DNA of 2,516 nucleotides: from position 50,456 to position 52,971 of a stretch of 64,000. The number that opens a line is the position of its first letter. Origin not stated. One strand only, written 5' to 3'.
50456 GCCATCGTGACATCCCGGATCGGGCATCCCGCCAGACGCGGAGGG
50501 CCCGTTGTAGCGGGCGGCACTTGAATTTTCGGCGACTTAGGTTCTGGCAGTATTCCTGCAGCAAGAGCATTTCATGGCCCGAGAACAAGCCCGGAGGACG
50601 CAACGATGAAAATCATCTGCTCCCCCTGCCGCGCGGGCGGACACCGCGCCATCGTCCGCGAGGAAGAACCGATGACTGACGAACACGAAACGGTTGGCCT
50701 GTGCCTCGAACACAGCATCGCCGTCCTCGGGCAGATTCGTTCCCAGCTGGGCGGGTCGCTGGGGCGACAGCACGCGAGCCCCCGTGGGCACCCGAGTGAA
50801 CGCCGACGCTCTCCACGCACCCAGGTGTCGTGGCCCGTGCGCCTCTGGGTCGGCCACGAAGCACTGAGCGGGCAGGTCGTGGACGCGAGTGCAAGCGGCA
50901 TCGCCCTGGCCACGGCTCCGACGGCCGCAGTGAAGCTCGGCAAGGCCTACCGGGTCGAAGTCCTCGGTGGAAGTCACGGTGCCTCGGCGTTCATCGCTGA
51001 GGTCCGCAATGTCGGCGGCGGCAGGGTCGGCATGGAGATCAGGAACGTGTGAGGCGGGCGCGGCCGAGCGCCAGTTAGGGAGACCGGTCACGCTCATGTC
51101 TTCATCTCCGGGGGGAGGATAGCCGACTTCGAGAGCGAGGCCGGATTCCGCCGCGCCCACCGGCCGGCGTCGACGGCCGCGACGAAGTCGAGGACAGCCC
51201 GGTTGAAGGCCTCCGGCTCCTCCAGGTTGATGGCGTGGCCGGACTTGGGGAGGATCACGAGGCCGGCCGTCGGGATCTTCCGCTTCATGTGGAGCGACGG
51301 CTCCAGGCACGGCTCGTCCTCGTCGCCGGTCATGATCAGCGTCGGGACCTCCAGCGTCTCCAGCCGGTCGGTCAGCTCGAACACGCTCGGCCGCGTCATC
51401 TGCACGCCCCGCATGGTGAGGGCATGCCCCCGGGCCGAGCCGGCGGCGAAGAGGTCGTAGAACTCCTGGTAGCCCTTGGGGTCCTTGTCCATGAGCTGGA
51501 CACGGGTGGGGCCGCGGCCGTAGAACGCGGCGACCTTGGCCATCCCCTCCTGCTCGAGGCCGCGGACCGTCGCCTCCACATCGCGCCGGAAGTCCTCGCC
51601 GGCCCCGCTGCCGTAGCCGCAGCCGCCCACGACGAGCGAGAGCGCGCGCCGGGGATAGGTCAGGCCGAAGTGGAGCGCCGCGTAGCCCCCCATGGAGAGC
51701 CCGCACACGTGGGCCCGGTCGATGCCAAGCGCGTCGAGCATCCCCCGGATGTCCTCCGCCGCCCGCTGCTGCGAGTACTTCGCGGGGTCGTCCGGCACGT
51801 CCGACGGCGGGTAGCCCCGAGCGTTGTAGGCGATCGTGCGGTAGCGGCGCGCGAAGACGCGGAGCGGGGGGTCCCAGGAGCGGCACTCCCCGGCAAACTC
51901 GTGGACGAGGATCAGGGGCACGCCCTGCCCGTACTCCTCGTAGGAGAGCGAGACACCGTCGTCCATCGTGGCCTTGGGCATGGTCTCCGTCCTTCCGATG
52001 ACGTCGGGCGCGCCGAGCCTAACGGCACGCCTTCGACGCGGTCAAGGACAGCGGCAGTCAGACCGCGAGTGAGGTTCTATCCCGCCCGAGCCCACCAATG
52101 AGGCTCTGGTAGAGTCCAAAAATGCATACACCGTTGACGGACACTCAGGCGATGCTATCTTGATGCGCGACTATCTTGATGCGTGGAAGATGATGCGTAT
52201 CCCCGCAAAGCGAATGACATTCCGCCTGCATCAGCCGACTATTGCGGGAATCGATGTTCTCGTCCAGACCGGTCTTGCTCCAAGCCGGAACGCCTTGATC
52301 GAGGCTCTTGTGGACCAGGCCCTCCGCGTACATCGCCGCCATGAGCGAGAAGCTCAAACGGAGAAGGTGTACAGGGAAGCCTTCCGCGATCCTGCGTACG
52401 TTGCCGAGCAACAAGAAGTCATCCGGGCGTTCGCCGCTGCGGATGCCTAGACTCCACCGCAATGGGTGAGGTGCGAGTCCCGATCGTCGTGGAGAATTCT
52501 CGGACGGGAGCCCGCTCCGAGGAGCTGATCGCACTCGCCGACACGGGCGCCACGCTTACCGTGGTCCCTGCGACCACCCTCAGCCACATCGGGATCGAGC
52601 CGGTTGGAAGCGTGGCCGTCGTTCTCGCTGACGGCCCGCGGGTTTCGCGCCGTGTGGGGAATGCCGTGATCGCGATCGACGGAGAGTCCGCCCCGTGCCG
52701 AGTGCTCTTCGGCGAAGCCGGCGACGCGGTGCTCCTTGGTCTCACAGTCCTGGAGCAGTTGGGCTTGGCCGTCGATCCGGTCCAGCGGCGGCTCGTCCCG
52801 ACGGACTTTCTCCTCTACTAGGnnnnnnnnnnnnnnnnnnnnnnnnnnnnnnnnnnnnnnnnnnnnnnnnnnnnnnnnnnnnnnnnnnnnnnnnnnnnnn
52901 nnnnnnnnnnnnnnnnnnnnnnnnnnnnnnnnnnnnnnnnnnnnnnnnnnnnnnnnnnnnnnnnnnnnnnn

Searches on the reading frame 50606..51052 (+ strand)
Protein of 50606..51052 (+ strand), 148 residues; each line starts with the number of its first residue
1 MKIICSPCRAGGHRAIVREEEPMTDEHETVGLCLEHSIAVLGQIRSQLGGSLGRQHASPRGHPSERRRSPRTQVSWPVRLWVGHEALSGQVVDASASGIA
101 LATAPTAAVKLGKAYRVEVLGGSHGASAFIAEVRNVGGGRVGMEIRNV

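Call 33: search_protein_families(library=pfam, proteins=[window:50606-51052:+], max_evalue=0.00001)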
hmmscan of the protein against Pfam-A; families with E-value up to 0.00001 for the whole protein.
window:50606-51052:+ (148 aa): 1 family
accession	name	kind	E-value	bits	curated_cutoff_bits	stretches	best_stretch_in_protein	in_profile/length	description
PF07238.19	PilZ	-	6.7e-09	36.4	22.5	1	65-147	1-87/102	PilZ domain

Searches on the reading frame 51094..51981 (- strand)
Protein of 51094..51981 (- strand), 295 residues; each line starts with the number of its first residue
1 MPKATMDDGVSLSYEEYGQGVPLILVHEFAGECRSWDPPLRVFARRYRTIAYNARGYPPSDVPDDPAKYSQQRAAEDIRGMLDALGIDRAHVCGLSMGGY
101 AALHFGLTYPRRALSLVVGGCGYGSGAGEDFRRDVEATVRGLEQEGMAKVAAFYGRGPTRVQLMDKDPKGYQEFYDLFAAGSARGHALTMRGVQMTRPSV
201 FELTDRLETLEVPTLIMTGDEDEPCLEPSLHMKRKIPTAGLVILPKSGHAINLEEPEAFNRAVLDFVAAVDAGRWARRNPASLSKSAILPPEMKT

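Call 21: search_protein_families(library=pfam, proteins=[window:51094-51981:-], max_evalue=0.001)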
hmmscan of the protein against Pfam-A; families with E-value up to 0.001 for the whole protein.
window:51094-51981:- (295 aa): 4 families
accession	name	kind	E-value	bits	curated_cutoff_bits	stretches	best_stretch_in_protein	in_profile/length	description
PF12697.13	Abhydrolase_6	-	5.2e-18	66.9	26.3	1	34-262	12-217/217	Alpha/beta hydrolase family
PF00561.26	Abhydrolase_1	-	4.9e-17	62.8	25.8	1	22-121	2-102/245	alpha/beta hydrolase fold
PF12146.15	Hydrolase_4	-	5.9e-07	29.5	27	1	27-252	11-235/239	Serine aminopeptidase, S33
PF03096.20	Ndr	-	5.1e-05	22.6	23.3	0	62-126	73-138/283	Ndr family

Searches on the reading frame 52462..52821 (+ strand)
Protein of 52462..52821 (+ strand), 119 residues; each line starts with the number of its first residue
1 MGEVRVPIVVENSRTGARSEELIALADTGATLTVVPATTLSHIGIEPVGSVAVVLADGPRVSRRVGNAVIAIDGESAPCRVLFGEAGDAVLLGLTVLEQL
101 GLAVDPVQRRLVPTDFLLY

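Call 21: search_protein_families(library=pfam, proteins=[window:52462-52821:+], max_evalue=0.001)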
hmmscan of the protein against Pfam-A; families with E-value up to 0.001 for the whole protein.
window:52462-52821:+ (119 aa): 2 families
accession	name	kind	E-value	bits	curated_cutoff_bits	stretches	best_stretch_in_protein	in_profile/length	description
PF13975.11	gag-asp_proteas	-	1e-06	29.6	28.2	1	22-99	10-92/92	gag-polyprotein putative aspartyl protease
PF13650.11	Asp_protease_2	-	6.3e-06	27.2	24.3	1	24-95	12-89/90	Aspartyl protease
